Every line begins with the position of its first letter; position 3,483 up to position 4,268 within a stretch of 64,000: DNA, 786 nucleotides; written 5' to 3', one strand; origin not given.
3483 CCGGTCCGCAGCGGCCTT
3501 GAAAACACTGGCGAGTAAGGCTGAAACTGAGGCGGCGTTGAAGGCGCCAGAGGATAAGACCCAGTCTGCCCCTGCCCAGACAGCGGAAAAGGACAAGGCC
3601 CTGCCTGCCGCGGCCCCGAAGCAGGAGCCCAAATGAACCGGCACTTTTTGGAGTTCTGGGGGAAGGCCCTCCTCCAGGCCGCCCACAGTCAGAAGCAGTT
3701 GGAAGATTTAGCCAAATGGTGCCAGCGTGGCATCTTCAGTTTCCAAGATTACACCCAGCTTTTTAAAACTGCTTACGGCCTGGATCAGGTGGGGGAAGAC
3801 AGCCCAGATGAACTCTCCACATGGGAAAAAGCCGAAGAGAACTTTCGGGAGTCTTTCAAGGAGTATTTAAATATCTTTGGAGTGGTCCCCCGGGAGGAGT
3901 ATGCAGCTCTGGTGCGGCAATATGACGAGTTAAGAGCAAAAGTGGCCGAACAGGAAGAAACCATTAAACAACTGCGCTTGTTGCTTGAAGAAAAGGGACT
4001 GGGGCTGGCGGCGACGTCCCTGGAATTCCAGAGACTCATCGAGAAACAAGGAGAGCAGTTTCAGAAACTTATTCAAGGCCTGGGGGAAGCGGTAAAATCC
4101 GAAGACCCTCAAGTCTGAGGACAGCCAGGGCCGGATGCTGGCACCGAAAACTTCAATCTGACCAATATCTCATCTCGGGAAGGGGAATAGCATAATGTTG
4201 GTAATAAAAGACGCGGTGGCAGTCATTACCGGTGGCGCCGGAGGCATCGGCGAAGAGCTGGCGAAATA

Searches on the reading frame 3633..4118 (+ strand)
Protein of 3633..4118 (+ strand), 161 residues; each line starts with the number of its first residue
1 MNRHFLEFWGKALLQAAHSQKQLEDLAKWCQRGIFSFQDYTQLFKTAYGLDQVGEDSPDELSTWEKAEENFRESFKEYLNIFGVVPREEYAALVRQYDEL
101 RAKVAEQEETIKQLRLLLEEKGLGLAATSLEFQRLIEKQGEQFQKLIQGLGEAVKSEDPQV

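Call 87: search_protein_families(library=pfam, proteins=[window:3633-4118:+], max_evalue=0.001)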
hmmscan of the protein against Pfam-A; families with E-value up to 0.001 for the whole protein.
window:3633-4118:+ (161 aa): 2 families
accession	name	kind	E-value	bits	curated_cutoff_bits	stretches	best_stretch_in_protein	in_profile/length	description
PF04380.18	BMFP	-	6.7e-05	23.7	37.2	1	52-114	13-75/77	Membrane fusogenic activity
PF05597.16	Phasin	-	0.00052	20.5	28.8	0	62-107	79-124/126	Poly(hydroxyalcanoate) granule associated protein (phasin)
